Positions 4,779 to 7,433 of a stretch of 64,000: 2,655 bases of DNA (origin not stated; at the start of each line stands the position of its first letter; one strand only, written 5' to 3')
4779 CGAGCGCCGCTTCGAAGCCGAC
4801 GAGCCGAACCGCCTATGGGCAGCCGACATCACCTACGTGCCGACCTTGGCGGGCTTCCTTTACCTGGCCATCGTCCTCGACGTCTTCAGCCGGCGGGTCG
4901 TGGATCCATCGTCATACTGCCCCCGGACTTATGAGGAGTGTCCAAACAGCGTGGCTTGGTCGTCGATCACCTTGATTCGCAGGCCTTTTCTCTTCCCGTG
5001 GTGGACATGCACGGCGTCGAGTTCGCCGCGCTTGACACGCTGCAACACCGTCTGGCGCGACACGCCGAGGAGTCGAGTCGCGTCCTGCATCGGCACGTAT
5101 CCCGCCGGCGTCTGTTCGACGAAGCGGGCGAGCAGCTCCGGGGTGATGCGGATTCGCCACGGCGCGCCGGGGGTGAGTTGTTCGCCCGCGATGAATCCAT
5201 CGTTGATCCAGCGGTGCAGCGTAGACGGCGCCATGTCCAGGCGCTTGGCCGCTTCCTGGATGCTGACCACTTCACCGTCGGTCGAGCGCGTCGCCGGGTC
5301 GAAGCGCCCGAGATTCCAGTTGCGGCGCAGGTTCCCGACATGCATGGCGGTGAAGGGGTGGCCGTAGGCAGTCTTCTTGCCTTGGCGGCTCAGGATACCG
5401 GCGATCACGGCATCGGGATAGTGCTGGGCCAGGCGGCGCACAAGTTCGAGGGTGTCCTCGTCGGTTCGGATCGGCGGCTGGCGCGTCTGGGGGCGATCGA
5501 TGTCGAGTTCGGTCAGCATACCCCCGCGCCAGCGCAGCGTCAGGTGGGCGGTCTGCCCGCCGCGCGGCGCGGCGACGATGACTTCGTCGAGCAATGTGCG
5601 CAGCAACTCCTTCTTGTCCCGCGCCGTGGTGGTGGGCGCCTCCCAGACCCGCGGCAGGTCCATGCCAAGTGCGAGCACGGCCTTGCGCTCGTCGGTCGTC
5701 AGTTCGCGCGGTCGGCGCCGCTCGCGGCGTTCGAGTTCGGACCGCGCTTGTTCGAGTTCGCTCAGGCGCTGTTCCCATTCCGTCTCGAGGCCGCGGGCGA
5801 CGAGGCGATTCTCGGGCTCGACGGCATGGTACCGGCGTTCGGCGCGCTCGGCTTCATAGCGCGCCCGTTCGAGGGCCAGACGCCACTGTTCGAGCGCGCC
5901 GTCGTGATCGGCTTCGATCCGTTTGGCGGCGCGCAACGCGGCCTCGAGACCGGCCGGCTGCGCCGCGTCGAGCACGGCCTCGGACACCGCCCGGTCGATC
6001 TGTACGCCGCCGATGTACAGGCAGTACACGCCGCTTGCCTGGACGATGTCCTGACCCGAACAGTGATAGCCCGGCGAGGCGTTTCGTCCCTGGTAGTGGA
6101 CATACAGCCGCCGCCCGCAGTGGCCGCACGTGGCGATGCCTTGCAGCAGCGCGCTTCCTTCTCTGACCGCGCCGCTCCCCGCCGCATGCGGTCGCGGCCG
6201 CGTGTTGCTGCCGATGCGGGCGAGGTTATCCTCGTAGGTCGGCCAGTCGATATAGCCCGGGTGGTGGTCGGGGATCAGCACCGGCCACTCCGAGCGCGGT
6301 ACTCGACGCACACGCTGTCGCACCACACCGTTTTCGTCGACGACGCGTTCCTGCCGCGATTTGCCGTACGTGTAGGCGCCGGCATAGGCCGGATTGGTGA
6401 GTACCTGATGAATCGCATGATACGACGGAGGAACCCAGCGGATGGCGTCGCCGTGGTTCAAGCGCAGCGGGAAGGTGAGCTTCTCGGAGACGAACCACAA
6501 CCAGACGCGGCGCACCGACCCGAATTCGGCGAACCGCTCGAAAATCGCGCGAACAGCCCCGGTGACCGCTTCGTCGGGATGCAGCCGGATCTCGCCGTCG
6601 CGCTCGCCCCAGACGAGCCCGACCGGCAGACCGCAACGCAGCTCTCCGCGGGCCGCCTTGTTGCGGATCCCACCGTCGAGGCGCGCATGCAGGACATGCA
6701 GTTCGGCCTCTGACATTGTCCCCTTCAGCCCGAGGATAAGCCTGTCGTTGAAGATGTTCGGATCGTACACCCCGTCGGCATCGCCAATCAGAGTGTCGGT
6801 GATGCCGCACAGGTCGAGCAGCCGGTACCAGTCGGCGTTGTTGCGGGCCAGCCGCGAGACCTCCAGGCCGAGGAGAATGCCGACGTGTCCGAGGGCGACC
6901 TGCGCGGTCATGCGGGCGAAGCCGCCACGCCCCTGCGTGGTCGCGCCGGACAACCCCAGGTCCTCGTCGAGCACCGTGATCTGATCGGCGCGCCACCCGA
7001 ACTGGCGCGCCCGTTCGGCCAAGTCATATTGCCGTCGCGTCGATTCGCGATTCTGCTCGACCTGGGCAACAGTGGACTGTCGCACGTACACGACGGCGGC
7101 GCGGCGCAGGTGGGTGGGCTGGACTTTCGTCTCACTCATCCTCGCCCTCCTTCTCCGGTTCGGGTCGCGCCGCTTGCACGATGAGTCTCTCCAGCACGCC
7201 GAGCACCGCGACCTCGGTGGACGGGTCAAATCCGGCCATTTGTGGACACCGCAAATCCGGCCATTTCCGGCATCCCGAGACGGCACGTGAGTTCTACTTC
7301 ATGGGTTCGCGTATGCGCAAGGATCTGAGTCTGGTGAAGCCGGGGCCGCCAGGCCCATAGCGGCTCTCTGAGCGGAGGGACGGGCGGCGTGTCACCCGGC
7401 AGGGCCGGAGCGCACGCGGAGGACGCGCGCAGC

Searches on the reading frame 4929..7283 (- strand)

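Call 107: search_protein_families(library=pfam, proteins=[window:4929-7283:-], max_evalue=0.0001)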
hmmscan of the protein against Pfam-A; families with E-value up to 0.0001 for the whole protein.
window:4929-7283:- (784 aa): 6 families
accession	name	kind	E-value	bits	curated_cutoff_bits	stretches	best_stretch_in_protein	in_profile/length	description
PF00239.26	Resolvase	-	6.4e-18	65.7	23.3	1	63-214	1-144/145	Resolvase, N terminal domain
PF07508.19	Recombinase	-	3.9e-13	50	21.1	1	243-353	6-95/102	Recombinase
PF12728.13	HTH_17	-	1.1e-12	48.4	27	1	673-723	2-48/51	Helix-turn-helix domain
PF13408.12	Zn_ribbon_recom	-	4.5e-07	30.6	25.3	1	379-437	1-57/58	Recombinase zinc beta ribbon domain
PF13384.12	HTH_23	-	5.2e-06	26.5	24.6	0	673-694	18-39/50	Homeodomain-like domain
PF13542.12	HTH_Tnp_ISL3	-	6.5e-05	22.8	27.4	0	704-752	3-49/51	Helix-turn-helix domain of transposase family ISL3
